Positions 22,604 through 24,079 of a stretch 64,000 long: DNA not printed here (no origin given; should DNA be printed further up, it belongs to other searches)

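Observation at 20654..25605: Lipid-linked periplasmic glycosylation/O-acetylation module (GT2 DPM1-like, MBOAT, AlgJ-like, GT-C)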

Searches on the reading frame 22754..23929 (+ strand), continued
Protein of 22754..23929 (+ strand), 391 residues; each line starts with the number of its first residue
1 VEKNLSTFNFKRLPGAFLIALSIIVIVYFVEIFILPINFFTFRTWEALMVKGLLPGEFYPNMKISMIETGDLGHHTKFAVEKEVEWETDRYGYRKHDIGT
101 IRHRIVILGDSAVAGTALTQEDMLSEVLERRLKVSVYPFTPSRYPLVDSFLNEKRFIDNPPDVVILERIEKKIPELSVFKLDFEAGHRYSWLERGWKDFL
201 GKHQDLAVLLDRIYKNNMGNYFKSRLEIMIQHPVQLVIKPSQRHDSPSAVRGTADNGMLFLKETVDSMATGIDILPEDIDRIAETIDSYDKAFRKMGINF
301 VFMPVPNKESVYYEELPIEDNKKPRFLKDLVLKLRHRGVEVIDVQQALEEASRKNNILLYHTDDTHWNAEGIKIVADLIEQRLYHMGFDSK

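Call 35: fold_search(model_id=the predicted structure, library=pdb)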
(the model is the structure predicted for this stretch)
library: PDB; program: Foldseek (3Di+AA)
matches with E <= 10: 810; with E <= 0.001: 8
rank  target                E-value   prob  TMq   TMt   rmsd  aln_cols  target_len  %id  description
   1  8a2n_A                5.8e-05  1.00  0.38  0.48  10.4       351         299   13  Structure of crocagin biosynthetic protein CgnD (released 2023-02-22)
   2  7ddy_B                1.3e-04  1.00  0.35  0.63   9.2       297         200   13  Crystal structure of an acetyl xylan esterase AlAXEase (released 2021-06-02)
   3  1deo_A                2.3e-04  1.00  0.30  0.44  13.7       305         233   14  RHAMNOGALACTURONAN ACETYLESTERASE FROM ASPERGILLUS ACULEATUS AT 1.55 A RESOLUTION WITH SO4 IN THE ACTIVE SITE (released 2000-04-26)
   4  7ddy_A                3.7e-04  1.00  0.34  0.62   9.2       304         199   12  Crystal structure of an acetyl xylan esterase AlAXEase (released 2021-06-02)
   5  7ddy_D                4.2e-04  1.00  0.34  0.63   8.4       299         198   13  Crystal structure of an acetyl xylan esterase AlAXEase (released 2021-06-02)
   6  7toh_A                6.3e-04  1.00  0.32  0.33   8.9       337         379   13  Crystal structure of carbohydrate esterase PbeAcXE, in complex with MeGlcpA-Xylp (released 2022-04-13)
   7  1yzf                  7.5e-04  1.00  0.32  0.59   6.7       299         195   12  Crystal structure of the lipase/acylhydrolase from Enterococcus faecalis (released 2005-04-12)
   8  4ppy_A                9.5e-04  1.00  0.33  0.56   8.2       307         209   12  Crystal structure of a putative acylhydrolase (BF3764) from Bacteroides fragilis NCTC 9343 at 2.00 A resolution (released 2014-04-02)
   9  4rsh_A                1.3e-03  1.00  0.33  0.67   5.6       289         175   11  Structure of a putative lipolytic protein of G-D-S-L family from Desulfitobacterium hafniense DCB-2 (released 2014-11-19)
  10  7tog                  1.4e-03  1.00  0.35  0.36   7.4       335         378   14  Crystal structure of carbohydrate esterase PbeAcXE, apoenzyme (released 2022-04-13)
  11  3u37_A                1.5e-03  0.96  0.32  0.33  14.9       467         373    8  An Acetyl Xylan Esterase (Est2A) from the Rumen Bacterium Butyrivibrio proteoclasticus. (released 2013-02-13)
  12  1j00                  2.0e-03  1.00  0.33  0.65   6.8       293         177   10  E. coli Thioesterase I/Protease I/Lysophospholipase L1 in complexed with diethyl phosphono moiety (released 2003-07-08)
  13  4o8v_A                2.4e-03  1.00  0.26  0.36   5.4       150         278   19  O-Acetyltransferase Domain of Pseudomonas putida AlgJ (released 2014-10-01)
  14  4ppy_B                2.4e-03  1.00  0.33  0.56   8.0       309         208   12  Crystal structure of a putative acylhydrolase (BF3764) from Bacteroides fragilis NCTC 9343 at 2.00 A resolution (released 2014-04-02)
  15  9otv_A                2.6e-03  1.00  0.31  0.58   8.6       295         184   14  Truncated putative polyesterase from Chloracidobacterium thermophilum (released 2026-04-08)
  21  4o8v_B                4.3e-03  1.00  0.26  0.36   5.5       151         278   19  O-Acetyltransferase Domain of Pseudomonas putida AlgJ (released 2014-10-01)
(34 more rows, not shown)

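Call 62: search_solved_structures(query=A1, max_evalue=10, show_alignments=4)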
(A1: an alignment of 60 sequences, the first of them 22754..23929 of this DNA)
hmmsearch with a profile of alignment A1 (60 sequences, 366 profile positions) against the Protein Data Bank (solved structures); distinct sequences matched with E-value up to 10: 8.
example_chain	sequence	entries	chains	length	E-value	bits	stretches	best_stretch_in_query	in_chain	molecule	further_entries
4o8v_A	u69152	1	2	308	3.5e-14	55.8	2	240-364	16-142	Alginate biosynthesis protein AlgJ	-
5v8e_A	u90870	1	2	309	8.6e-09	38.1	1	256-364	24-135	Bacillus cereus PatB1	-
5v8d_A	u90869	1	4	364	1.8e-08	37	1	255-364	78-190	Bacillus cereus PatB1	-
4knc_B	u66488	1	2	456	1.5e-05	27.4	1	266-363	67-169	Alginate biosynthesis protein AlgX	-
7ula_A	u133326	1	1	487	0.00015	24.1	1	261-363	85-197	Alginate biosynthesis protein AlgX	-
9otv_A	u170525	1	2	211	0.012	17.9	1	97-127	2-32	Lysophospholipase L1-like esterase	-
4nzk_A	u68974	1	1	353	0.58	12.3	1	285-359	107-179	Uncharacterized protein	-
4rsh_A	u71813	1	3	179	1.2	11.3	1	95-201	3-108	Lipolytic protein G-D-S-L family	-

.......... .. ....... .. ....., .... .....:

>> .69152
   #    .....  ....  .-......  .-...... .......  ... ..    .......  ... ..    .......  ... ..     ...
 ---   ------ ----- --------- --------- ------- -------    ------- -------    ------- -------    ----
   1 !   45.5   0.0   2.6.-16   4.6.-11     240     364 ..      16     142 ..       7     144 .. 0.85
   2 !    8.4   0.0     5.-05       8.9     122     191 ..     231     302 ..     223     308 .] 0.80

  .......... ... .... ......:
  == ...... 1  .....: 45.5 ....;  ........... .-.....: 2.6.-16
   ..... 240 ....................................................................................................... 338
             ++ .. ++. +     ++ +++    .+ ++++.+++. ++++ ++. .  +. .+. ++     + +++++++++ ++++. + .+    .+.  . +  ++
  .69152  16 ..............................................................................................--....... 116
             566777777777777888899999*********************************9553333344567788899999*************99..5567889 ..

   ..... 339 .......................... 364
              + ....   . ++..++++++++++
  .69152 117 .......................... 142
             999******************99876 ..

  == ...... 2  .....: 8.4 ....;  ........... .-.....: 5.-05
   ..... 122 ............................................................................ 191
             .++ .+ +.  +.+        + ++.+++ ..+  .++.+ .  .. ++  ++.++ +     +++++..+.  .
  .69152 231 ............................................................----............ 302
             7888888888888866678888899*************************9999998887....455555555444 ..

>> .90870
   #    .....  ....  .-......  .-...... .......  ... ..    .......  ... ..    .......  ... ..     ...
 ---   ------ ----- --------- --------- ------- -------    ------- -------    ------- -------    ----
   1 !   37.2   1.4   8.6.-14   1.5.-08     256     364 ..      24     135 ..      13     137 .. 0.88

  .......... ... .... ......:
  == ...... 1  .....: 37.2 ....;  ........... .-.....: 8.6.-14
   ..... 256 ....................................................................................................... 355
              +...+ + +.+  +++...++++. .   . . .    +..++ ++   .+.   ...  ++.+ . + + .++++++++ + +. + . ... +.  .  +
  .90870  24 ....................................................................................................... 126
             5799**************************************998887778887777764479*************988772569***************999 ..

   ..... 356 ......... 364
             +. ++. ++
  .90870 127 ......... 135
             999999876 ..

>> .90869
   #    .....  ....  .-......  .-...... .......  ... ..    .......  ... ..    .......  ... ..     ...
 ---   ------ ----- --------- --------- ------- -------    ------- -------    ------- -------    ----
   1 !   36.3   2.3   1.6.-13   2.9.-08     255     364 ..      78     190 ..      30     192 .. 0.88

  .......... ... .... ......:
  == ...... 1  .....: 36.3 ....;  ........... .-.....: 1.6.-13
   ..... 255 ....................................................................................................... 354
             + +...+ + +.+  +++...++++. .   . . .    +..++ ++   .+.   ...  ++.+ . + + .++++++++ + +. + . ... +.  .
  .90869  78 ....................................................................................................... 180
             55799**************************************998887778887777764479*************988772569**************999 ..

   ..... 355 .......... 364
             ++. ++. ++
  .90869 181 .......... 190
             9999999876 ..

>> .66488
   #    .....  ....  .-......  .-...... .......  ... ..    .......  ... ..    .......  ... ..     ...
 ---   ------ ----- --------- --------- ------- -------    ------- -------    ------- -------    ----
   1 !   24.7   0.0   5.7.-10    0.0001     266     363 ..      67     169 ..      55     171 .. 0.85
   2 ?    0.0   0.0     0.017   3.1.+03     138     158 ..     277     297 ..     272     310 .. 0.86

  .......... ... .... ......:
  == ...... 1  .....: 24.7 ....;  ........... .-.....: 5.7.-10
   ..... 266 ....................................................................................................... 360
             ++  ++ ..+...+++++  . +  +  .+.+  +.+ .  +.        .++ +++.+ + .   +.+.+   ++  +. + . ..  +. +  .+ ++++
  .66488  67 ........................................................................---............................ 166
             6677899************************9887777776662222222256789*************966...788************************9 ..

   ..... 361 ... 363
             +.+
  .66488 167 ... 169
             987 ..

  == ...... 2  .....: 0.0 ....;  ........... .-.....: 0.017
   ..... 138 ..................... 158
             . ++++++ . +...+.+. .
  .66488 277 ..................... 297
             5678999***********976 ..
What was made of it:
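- On AlgX/AlgJ family (Pfam PF16822) in the strict structural sense: Profile against AlgJ 4o8v 3.5e-14 (call 62). The profile matches AlgJ in two swapped stretches: 240-364 onto AlgJ 16-142, and 122-191 onto AlgJ 231-302 (call 62).
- Closest known: AlgI/AlgJ/AlgX. Same: The closest solved relatives of the SGNH protein by sequence are AlgJ (3.5e-14), PatB1 (8.6e-9) and AlgX (1.5e-5) (call 62).
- The SGNH protein is not permuted as AlgJ is (call 62).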
